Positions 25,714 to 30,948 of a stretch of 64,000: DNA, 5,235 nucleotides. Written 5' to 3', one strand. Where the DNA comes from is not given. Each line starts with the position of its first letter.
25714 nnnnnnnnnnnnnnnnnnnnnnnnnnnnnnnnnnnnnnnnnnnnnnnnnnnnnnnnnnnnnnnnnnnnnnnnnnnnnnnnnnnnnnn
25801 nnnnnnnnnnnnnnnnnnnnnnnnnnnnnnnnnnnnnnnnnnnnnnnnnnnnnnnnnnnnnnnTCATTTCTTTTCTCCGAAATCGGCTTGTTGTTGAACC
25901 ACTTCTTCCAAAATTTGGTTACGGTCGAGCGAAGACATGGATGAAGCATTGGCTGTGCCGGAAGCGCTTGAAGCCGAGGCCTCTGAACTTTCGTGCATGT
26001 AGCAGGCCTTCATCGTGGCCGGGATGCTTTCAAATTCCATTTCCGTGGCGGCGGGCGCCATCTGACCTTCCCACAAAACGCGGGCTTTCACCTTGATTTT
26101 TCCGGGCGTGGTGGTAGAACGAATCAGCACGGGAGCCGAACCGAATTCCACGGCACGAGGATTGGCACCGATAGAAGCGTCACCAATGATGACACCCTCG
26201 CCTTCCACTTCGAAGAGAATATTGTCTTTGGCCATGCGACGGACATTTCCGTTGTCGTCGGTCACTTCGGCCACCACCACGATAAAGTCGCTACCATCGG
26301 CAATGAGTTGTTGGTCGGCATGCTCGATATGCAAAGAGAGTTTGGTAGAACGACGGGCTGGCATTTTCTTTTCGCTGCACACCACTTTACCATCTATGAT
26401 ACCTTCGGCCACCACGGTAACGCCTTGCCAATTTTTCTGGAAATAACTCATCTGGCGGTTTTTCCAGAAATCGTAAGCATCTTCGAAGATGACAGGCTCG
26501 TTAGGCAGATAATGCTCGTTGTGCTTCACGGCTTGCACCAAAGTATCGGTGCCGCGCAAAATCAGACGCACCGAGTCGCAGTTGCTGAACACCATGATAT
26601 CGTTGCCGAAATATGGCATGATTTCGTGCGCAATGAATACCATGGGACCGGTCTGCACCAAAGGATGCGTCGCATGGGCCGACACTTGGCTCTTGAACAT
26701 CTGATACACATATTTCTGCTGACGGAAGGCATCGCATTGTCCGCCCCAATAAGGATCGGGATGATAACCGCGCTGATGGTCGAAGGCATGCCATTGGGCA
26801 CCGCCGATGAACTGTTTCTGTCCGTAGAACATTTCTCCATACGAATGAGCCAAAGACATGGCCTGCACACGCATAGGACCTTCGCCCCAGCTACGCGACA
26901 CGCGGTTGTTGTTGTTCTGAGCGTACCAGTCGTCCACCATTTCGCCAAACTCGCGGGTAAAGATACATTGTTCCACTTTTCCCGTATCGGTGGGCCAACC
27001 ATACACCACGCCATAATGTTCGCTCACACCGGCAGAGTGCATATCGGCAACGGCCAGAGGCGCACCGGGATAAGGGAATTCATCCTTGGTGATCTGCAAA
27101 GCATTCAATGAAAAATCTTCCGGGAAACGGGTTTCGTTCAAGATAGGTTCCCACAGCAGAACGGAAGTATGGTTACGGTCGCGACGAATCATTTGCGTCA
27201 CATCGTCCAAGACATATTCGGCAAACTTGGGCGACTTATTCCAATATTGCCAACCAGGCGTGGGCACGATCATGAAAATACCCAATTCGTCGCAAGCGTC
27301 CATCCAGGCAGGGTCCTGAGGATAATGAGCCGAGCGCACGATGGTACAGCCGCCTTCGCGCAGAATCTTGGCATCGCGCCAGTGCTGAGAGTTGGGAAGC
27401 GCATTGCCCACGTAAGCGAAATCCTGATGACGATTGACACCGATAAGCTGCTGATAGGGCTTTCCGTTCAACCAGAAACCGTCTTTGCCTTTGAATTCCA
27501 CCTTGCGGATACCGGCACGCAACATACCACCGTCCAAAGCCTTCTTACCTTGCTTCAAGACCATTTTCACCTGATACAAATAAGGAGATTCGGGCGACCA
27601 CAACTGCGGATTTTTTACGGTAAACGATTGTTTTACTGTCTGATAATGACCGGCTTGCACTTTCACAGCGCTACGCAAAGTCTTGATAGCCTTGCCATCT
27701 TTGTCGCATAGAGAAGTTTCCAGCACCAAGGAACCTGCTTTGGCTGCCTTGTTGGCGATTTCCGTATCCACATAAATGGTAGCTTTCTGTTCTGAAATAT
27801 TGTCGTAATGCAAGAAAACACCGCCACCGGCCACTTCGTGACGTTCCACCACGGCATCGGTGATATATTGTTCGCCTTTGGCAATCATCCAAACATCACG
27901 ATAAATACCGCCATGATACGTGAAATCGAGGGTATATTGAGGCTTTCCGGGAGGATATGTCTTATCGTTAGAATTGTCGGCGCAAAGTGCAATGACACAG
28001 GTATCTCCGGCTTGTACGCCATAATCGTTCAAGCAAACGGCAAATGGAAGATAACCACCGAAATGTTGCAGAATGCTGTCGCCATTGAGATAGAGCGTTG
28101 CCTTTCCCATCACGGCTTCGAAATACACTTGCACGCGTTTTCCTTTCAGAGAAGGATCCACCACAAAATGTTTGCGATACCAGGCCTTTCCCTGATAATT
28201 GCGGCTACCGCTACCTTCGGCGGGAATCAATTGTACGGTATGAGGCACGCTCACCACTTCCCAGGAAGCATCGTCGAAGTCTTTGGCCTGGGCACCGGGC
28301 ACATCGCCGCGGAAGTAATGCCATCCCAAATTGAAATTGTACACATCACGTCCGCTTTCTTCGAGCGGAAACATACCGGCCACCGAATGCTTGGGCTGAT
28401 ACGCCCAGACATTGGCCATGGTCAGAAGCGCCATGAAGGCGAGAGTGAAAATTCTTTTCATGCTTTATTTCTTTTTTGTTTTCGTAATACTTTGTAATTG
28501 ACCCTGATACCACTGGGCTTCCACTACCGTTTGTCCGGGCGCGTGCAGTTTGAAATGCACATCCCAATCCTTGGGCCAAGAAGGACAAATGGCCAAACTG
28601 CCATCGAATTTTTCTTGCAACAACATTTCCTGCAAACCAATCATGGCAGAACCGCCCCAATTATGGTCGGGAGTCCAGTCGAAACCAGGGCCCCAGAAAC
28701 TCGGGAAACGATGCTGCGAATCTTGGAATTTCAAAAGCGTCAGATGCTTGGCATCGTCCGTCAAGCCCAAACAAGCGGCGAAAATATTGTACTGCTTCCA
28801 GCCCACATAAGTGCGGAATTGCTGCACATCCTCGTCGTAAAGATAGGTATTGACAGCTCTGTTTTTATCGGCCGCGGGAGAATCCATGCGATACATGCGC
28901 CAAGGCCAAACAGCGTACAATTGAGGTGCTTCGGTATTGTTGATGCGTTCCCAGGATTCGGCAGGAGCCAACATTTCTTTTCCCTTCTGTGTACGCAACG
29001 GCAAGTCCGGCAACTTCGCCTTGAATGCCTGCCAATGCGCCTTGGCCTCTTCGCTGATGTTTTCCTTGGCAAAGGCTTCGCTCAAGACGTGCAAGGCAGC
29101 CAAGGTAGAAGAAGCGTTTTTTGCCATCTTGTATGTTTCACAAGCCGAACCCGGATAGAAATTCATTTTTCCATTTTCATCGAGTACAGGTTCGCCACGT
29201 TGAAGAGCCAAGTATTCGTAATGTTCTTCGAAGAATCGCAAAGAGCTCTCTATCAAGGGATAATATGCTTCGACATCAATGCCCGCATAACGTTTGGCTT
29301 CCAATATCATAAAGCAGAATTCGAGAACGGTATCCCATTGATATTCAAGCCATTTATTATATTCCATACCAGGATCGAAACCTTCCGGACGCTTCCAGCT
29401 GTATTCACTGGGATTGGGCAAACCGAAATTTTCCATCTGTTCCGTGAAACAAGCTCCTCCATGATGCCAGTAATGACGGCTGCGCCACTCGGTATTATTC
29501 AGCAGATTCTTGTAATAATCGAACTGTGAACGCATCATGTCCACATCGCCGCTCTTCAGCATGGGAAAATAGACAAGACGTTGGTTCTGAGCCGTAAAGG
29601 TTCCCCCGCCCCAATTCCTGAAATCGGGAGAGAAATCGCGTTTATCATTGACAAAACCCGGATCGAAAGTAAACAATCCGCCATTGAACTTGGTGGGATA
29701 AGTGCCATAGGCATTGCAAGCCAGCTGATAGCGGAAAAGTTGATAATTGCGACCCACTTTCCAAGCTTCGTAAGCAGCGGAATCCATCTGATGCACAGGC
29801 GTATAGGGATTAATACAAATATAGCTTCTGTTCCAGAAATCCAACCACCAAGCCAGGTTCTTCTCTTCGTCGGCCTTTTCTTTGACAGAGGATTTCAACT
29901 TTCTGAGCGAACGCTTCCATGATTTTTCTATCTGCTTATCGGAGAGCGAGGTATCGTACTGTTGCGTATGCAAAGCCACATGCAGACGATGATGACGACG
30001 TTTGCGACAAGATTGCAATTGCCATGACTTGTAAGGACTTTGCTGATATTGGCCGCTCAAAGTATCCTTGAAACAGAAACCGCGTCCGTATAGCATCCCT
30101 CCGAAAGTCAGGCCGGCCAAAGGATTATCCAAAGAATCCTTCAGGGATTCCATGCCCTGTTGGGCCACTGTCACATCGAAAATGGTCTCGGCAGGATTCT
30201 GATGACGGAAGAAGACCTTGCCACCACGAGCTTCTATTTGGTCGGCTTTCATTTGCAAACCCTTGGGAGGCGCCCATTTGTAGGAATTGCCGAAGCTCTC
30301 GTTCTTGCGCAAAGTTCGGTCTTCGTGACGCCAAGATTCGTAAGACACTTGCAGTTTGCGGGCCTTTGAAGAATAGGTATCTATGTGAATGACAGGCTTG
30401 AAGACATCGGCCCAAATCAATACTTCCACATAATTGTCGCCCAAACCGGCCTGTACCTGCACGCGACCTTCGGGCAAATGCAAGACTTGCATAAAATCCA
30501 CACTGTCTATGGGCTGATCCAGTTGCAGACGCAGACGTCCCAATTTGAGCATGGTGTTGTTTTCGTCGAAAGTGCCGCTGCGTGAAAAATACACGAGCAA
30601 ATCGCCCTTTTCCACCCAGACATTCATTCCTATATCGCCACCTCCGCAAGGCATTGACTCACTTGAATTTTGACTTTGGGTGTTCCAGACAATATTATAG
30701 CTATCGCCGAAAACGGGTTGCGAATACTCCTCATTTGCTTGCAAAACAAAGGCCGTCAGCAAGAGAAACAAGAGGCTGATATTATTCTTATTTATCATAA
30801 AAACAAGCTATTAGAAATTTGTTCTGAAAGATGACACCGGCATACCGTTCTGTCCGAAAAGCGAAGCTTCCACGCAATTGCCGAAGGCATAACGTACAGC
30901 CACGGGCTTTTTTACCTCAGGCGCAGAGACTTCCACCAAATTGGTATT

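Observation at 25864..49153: Ten-gene secreted glycoside hydrolase operon with a rhamnogalacturonan-II side-chain signature but no SusC/SusD, regulator or transporter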

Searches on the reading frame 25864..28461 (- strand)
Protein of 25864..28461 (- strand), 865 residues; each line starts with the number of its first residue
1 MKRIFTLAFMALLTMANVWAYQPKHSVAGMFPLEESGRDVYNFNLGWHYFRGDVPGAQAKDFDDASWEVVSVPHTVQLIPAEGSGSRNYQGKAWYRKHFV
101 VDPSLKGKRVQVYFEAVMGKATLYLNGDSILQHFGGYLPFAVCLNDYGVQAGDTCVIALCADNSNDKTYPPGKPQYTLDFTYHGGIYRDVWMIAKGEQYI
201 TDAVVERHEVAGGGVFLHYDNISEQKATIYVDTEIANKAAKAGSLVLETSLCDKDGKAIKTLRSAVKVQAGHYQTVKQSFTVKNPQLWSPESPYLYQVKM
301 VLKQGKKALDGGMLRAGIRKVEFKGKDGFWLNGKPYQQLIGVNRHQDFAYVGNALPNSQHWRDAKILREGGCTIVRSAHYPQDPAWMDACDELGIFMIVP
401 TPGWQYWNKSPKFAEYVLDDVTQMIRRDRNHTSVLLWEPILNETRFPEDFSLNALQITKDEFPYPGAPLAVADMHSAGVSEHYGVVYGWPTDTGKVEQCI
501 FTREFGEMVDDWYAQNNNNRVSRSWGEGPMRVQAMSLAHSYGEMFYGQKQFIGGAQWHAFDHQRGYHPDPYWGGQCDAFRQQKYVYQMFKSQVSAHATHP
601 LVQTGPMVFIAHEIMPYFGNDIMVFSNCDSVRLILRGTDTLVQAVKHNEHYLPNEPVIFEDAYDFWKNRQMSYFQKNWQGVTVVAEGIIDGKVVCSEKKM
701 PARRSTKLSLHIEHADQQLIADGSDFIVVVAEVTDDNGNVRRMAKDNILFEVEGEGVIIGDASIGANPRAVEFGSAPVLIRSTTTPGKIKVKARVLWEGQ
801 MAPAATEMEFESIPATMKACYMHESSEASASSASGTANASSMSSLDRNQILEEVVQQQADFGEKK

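Call 3: search_protein_families(library=pfam, proteins=[window:25864-28461:-])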
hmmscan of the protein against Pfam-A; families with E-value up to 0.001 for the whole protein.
window:25864-28461:- (865 aa): 4 families
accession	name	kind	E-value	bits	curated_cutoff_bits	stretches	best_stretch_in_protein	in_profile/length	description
PF02836.23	Glyco_hydro_2_C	-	3e-21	76.3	21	1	327-450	6-142/302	Glycosyl hydrolases family 2, TIM barrel domain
PF00703.27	Glyco_hydro_2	-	2.5e-17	64.1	23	1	219-319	10-109/109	Glycosyl hydrolases family 2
PF02837.24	Glyco_hydro_2_N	-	8.7e-15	55.5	28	1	79-193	53-166/169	Glycosyl hydrolases family 2, sugar binding domain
PF18565.7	Glyco_hydro2_C5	-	6.5e-14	52.1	32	1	712-794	3-93/103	Glycoside hydrolase family 2 C-terminal domain 5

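Call 33: search_solved_structures(query=window:25864-28461:-, max_evalue=0.00001)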
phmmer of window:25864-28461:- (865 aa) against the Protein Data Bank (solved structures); distinct sequences matched with E-value up to 0.00001: 123 (the best 60 are shown).
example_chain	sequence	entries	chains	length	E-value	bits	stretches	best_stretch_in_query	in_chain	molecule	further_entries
6d50_A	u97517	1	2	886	4.4e-64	220.1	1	33-442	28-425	Glycosyl hydrolases family 2, sugar binding domain protein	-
5uj6_A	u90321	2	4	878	7.3e-64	219.3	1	36-442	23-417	Glycosyl hydrolases family 2, sugar binding domain protein | Beta-galactosidase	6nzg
6d8g_A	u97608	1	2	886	1.4e-62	215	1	33-442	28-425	Glycosyl hydrolases family 2, sugar binding domain protein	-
6hpd_A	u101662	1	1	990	6.6e-59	202.9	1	11-438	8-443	Beta-galactosidase (GH2)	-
8dhl_A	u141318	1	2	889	1.2e-58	202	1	27-443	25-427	Glycosyl hydrolase family 2, sugar binding domain protein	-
3fn9_A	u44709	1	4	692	3.5e-53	184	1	38-452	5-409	Putative beta-galactosidase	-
9bey_A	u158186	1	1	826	2.6e-52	181.1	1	35-443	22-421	GH2 beta-galactosidase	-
6ed1_A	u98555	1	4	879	9.6e-52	179.2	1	46-443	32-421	Glycosyl hydrolase family 2, sugar binding domain protein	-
5ldr_A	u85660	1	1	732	2e-51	178.2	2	286-457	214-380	Beta-D-galactosidase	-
5euv_A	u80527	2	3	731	2.1e-51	178.1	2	286-457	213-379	Beta-D-galactosidase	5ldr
5t98_A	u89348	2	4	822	2.4e-51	177.9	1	36-443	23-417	Glycoside Hydrolase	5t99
6b6l_A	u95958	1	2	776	1.7e-49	171.8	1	42-446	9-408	Glycosyl hydrolase family 2, sugar binding domain protein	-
7rsk_A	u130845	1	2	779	1.8e-49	171.7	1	42-446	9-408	Glycosyl hydrolase family 2, sugar binding domain protein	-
4ypj_A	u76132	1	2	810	1.8e-48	168.4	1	37-438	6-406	Beta galactosidase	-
8q2h_A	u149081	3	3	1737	1.9e-47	165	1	34-438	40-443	beta-galactosidase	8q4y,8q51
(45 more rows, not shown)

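Call 35: search_protein_families(library=ncbifam, proteins=[window:25864-28461:-], max_evalue=0.00001)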
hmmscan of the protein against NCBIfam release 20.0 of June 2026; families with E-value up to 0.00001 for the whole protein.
window:25864-28461:- (865 aa): 11 families
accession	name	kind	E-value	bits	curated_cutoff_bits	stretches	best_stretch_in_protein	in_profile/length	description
NF041462.1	GalA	equivalog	1.6e-84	284.4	900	2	52-444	31-405/763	beta-galactosidase GalA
NF041463.1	GalB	equivalog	1.2e-65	221.9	900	1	60-438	93-474/869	beta-galactosidase GalB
NF050095.1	BetGlucuronLacZ4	equivalog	2.4e-56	191.1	950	1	60-447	29-411/666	beta-glucuronidase LacZ4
NF007538.0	PRK10150.1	equivalog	2e-45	155.2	544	1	32-445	4-422/607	beta-glucuronidase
NF049877.1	GlucurArabfur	equivalog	1.1e-43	149.2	1800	1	35-466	364-792/1400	beta-d-glucuronidase/beta-L-arabinofuranosidase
NF052611.1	beta_gal_Bga2A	equivalog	1.2e-39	136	999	1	58-437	79-452/1007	beta-galactosidase, LacZ type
NF007666.0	PRK10340.1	equivalog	2.5e-39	134.9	1284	1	94-450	112-456/1030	beta-galactosidase subunit alpha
NF041100.1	betagal_LacZ_Ttogales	equivalog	1.4e-38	132.2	2000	1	85-459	102-458/1090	beta-galactosidase LacZ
NF049891.1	Bet1-4galacdseBT4156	equivalog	6.4e-34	117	1700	1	92-438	78-403/946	exo-beta-1,4-galactosidase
NF007074.0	PRK09525.1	subfamily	1.2e-32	112.6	1221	1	93-438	122-458/1027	beta-galactosidase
NF049890.1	Bet1-4galacdseBT4151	equivalog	9.8e-20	70.1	1500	1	86-437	102-444/952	exo-beta-1,4-galactosidase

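Call 36: find_related_loci(query=window:25864-28461:-, collection=metagenome_contigs, flank=10000)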
Query window:25864-28461:- (865 aa) in metagenome_contigs; peptide patterns used: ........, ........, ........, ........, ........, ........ (x = any residue, [..] = any of these).
129 stretches matched a pattern; 99 encode a relative of the query (tblastn E <= 1e-3); the best 80 are kept; 80 distinct loci.
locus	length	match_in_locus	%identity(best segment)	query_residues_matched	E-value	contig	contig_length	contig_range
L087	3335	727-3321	90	1-865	0e+0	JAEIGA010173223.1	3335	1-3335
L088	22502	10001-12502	60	26-862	0e+0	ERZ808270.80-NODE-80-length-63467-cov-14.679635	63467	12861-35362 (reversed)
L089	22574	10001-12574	59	1-862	0e+0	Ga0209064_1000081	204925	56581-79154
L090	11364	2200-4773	59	1-862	0e+0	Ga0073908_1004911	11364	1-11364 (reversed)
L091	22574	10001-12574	59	1-862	0e+0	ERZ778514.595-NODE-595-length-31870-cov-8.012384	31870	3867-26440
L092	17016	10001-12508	59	24-862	0e+0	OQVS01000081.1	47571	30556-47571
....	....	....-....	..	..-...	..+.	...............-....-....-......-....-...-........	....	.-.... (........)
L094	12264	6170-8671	60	26-862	0e+0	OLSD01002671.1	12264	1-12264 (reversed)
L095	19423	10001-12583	58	1-865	0e+0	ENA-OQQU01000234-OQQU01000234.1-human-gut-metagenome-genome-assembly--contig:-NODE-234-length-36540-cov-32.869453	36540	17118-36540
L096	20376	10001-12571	59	1-862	0e+0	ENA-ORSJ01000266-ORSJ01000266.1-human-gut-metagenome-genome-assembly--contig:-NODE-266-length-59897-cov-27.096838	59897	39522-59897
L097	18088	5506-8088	58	1-865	0e+0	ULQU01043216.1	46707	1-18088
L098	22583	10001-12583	58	1-865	0e+0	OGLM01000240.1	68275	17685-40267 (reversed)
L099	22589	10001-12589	58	1-862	0e+0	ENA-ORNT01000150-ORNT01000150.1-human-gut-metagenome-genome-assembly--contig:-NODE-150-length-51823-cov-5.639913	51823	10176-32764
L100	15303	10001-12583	58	1-865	0e+0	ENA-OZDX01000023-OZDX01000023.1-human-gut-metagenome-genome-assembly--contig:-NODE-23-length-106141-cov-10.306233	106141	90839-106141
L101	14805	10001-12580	58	1-865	0e+0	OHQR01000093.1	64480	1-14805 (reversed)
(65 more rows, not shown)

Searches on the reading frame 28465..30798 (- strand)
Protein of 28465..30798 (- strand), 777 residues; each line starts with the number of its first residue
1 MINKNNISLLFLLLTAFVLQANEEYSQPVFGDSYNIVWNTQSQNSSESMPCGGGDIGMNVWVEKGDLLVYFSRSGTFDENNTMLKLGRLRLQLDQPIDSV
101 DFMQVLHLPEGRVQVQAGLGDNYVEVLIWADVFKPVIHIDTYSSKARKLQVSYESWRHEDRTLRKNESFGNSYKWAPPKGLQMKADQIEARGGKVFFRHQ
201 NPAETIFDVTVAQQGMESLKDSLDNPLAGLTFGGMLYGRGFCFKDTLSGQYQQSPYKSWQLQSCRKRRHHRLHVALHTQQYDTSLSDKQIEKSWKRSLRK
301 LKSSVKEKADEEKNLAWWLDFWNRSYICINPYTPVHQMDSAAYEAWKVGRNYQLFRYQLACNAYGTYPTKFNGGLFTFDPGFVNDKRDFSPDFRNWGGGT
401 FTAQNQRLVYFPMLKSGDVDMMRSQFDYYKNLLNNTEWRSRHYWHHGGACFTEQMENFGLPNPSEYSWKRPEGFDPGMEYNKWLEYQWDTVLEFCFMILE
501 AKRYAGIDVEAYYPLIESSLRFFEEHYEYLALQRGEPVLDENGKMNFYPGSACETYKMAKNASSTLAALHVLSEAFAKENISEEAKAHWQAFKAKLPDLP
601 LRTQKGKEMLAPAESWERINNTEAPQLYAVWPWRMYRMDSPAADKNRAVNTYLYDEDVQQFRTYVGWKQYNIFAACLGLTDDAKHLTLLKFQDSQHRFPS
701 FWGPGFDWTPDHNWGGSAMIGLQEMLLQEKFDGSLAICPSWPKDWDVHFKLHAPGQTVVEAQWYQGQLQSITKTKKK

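Call 3: search_protein_families(library=pfam, proteins=[window:28465-30798:-])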
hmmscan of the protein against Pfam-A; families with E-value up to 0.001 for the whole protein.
window:28465-30798:- (777 aa): 1 family
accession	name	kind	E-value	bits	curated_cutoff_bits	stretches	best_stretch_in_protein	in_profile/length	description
PF18961.6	DUF5703_N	-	1.9e-103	346.6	26.7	1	37-327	1-287/287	Domain of unknown function (DUF5703)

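Call 8: search_solved_structures(query=window:28465-30798:-, max_evalue=0.01)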
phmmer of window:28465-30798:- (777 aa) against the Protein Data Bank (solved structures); distinct sequences matched with E-value up to 0.01: 2.
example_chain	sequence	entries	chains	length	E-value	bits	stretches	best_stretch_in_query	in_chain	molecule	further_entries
9hyq_A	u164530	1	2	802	2.1e-256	856.3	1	33-769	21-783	DUF5703 domain-containing protein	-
9hmb_A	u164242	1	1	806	1.5e-69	238.4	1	36-774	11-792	DUF5703 domain-containing protein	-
